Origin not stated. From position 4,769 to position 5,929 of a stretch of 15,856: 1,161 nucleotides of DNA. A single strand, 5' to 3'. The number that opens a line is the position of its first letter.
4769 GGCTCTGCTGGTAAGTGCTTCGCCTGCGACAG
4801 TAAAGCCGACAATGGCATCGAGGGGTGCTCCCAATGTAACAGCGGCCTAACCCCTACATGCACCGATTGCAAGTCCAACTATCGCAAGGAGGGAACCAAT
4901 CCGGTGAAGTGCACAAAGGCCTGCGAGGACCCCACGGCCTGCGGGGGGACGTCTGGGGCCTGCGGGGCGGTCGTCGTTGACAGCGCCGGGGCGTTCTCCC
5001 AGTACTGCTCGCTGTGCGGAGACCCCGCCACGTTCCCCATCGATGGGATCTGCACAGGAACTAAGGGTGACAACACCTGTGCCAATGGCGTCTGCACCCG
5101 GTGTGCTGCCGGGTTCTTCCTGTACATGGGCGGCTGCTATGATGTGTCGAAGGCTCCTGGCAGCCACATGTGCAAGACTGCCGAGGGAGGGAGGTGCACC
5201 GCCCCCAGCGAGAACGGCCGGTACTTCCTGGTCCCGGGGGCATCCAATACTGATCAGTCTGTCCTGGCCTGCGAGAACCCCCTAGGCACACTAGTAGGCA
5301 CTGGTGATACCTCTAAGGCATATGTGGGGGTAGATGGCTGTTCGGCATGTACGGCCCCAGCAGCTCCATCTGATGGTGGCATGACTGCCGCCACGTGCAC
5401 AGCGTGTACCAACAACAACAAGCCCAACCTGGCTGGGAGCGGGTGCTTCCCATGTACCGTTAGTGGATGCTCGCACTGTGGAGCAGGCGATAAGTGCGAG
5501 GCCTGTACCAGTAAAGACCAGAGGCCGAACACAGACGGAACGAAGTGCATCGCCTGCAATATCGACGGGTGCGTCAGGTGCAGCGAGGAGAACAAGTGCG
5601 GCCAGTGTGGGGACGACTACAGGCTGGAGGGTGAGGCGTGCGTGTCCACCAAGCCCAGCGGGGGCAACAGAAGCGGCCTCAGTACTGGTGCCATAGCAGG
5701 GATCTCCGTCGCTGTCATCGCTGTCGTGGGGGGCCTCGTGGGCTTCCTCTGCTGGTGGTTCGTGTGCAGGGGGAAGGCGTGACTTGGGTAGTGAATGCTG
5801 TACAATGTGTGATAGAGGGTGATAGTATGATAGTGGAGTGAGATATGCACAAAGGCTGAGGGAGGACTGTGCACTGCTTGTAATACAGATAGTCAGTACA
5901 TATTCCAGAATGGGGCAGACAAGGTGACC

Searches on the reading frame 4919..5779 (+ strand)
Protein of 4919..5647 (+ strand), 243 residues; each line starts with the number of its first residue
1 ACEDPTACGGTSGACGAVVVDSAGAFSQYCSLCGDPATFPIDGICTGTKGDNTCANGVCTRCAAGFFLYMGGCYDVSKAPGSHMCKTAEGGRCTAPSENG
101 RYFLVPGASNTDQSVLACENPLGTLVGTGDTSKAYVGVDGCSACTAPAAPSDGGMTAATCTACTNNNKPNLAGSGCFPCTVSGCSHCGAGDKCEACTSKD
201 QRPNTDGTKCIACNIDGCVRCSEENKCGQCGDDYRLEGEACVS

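Call 12: find_homologous_proteins(query=window:4919-5647:+)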
Query seq(243 aa) (243 aa): 34 proteins with E <= 0.001 among 817 candidates.
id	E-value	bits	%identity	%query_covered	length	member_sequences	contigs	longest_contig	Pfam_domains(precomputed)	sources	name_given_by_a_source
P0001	1.5e-80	288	58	100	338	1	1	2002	PF03302.19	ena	-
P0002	2.7e-79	284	62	93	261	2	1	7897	PF03302.19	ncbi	ncbi:Variant-specific surface protein, partial [Giardia duodenalis]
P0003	1.0e-74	269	61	88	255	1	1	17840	PF03302.19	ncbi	ncbi:Variant-specific surface protein, partial [Giardia duodenalis]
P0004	1.7e-67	246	55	100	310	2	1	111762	PF03302.19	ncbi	ncbi:Variant-specific surface protein, partial [Giardia duodenalis]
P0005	1.2e-66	243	66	72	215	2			PF03302.19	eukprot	eukprot:XP_001703916.1 VSP [Giardia lamblia ATCC 50803]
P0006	2.2e-61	226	56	81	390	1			PF03302.19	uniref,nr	uniref:Variant-specific surface protein S6 n=1 Tax=Giardia intestinalis TaxID=5741 RepID=Q8I8W3_GIAI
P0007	1.8e-60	223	51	100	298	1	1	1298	PF03302.19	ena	-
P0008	7.7e-59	217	49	100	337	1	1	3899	PF03302.19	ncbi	ncbi:Variant-specific surface protein, partial [Giardia duodenalis]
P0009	8.2e-59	217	50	100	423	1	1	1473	PF03302.19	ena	-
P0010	5.9e-55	205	60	70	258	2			PF03302.19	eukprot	eukprot:XP_001703849.1 VSP [Giardia lamblia ATCC 50803]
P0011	6.8e-55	204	51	89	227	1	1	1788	PF03302.19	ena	-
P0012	7.8e-53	198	52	81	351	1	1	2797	PF03302.19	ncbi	ncbi:Variant-specific surface protein, partial [Giardia duodenalis]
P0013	1.3e-52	197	56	81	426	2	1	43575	PF03302.19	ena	-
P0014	1.8e-51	193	50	92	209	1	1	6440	PF03302.19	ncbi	ncbi:TRNA s2C32 biosynthesis protein TtcA, partial [Giardia duodenalis]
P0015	6.3e-47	178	48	90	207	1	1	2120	PF03302.19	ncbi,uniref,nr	ncbi:hypothetical protein QR46_4953 [Giardia duodenalis assemblage B]|uniref:Variant-specific surfac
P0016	1.0e-46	178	48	90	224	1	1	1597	PF03302.19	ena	-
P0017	3.7e-45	172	61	60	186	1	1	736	PF03302.19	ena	-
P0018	1.2e-44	171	62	59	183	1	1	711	PF03302.19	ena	-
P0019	2.3e-43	167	64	53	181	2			PF03302.19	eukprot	eukprot:XP_001703883.1 VSP [Giardia lamblia ATCC 50803]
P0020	6.7e-42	162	59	60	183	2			PF03302.19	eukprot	eukprot:XP_001703939.1 VSP [Giardia lamblia ATCC 50803]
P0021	2.5e-41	160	57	59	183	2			PF03302.19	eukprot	eukprot:XP_001703931.1 VSP [Giardia lamblia ATCC 50803]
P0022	7.4e-40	155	84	38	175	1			-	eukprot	eukprot:XP_001705251.1 VSP [Giardia lamblia ATCC 50803]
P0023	1.7e-39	154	62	53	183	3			PF03302.19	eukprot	eukprot:XP_001703830.1 VSP [Giardia lamblia ATCC 50803]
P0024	2.8e-38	150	60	50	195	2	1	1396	PF03302.19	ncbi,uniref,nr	ncbi:VSP [Giardia duodenalis ATCC 50581]|uniref:VSP n=1 Tax=Giardia intestinalis (strain ATCC 50581 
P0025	9.9e-32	128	57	53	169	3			PF03302.19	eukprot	eukprot:XP_001703900.1 VSP [Giardia lamblia ATCC 50803]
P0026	1.7e-30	124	59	47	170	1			PF03302.19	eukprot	eukprot:XP_001707821.1 VSP [Giardia lamblia ATCC 50803]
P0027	1.2e-28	118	58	47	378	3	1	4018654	PF03302.19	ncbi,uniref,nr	ncbi:High cysteine protein [Giardia duodenalis]|uniref:High cysteine protein n=1 Tax=Giardia intesti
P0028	2.0e-26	111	50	51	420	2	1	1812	PF03302.19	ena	-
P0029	1.4e-22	98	43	64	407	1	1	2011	PF03302.19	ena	-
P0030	1.1e-21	96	36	84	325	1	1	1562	PF03302.19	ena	-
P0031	7.5e-19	86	74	27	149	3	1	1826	PF03302.19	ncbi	ncbi:Variant-specific surface protein, partial [Giardia duodenalis]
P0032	3.2e-16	78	38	78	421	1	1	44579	PF03302.19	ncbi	ncbi:Variant-specific surface protein, partial [Giardia duodenalis]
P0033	1.2e-7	49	47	43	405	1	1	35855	PF03302.19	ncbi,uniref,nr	ncbi:Serine/threonine protein kinase [Giardia duodenalis]|uniref:Serine/threonine protein kinase n=1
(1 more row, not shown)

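Call 14: find_encoding_contigs(protein=P0027, flank=10000, max_places=4)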
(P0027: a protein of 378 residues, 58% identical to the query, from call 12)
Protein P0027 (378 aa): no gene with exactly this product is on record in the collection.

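Call 15: find_encoding_contigs(protein=P0013, flank=10000, max_places=4)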
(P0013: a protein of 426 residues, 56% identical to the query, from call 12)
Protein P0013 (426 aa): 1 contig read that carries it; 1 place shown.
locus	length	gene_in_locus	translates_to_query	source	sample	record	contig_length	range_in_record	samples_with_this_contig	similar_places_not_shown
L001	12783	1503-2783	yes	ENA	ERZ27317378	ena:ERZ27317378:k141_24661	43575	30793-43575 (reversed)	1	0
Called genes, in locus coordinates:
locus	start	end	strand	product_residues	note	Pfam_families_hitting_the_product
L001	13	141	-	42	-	-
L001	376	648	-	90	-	-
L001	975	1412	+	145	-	-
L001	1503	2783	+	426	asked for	PF03302:VSP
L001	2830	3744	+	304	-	PF03302:VSP (weak)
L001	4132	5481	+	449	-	PF01896:DNA_primase_S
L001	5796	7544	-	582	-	PF00133:tRNA-synt_1, PF01406:tRNA-synt_1e (faint), PF09334:tRNA-synt_1g, PF19303:Anticodon_3 (weak)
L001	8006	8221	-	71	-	-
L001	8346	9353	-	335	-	-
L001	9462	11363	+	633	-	-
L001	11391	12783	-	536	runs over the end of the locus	-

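Call 16: find_encoding_contigs(protein=P0004, flank=10000, max_places=3)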
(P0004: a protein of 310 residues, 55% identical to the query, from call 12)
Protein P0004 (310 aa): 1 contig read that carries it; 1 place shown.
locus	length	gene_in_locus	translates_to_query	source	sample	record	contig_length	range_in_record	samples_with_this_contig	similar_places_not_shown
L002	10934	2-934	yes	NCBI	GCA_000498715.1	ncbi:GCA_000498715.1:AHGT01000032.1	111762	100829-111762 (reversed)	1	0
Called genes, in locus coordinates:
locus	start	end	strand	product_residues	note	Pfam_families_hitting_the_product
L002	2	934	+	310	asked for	PF03302:VSP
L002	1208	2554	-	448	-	PF00023:Ank (faint), PF13606:Ank_3 (faint), PF13857:Ank_5 (faint), PF12796:Ank_2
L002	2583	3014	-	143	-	-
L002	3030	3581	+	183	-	PF00505:HMG_box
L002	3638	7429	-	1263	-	-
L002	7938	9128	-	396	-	PF00814:TsaD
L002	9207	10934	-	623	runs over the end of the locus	-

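Call 17: find_encoding_contigs(protein=P0022, flank=10000, max_places=3)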
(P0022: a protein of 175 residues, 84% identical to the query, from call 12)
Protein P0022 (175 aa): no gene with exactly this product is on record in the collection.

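Call 26: find_encoding_contigs(protein=P0017, flank=5000, max_places=4)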
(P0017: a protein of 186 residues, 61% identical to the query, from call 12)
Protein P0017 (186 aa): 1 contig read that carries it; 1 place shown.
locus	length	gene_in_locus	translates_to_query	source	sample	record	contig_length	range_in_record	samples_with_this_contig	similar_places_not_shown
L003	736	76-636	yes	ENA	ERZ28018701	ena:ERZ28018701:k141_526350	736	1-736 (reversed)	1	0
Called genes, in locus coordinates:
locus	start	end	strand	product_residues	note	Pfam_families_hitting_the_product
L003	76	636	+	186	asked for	PF03302:VSP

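Call 27: find_encoding_contigs(protein=P0018, flank=5000, max_places=4)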
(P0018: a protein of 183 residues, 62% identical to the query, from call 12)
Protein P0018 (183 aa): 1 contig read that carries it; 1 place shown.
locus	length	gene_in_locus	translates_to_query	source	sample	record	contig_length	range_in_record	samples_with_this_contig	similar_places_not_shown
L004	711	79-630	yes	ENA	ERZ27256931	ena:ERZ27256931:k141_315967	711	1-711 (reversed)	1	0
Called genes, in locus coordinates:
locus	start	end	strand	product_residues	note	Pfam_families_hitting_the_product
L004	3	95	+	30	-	?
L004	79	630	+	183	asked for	PF03302:VSP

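Call 28: find_encoding_contigs(protein=P0003, flank=10000, max_places=4)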
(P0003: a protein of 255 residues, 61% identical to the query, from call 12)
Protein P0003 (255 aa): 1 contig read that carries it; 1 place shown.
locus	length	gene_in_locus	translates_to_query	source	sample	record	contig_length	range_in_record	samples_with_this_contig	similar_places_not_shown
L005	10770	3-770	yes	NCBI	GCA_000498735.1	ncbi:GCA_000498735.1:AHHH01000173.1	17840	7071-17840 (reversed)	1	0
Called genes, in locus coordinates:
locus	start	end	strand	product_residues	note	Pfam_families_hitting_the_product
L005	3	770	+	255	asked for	PF03302:VSP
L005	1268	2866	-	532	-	PF03302:VSP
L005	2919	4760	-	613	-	PF03302:VSP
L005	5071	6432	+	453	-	PF03302:VSP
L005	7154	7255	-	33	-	-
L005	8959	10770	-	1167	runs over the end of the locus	-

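Call 64: predict_structure(alignment_id=A2)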
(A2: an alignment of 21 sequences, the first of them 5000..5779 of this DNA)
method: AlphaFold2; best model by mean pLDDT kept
length: 260 residues; sequences in the alignment: 21
mean_pLDDT: 66.5   pTM: 0.45
mean pLDDT of the five models: 66.5, 63.4, 62.7, 61.9, 56.0
residues with pLDDT >= 90: 36; 70-90: 98; 50-70: 42; < 50: 84
segments of 3 or more residues with pLDDT < 50: 1-3, 72-109, 125-127, 221-254, 256-260
pLDDT, mean of each block of 10 residues (from residue 1): 66 79 80 81 75 68 63 43 41 37 44 64 51 77 82 90 89 92 90 91 88 78 39 34 42 46
secondary structure, 60 per line:
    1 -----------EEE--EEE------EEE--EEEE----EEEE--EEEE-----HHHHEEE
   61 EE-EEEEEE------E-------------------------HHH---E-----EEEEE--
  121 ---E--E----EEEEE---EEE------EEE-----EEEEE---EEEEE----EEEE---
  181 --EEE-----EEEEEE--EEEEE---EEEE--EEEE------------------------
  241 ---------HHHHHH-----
elements in order: E12-14 E17-19 E26-28 E31-34 E39-42 E45-48 H54-57 E58-62 E64-69 E114-118 E132-136 E140-142 E149-151 E157-161 E165-169 E174-177 E183-185 E191-196 E199-203 E207-210 E213-216 H250-255

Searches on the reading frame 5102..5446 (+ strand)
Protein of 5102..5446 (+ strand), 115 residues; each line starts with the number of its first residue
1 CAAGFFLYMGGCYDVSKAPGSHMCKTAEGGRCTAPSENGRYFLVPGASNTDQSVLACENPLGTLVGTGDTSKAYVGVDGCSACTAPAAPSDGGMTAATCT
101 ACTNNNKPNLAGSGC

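Call 25: find_related_loci(query=A1, collection=metagenome_contigs, flank=3000)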
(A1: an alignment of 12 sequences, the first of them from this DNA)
Query A1 (115 aa) in metagenome_contigs; peptide patterns used: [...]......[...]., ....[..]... (x = any residue, [..] = any of these).
18 stretches matched a pattern, but none encodes a relative of the query by tblastn (E <= 1e-3).
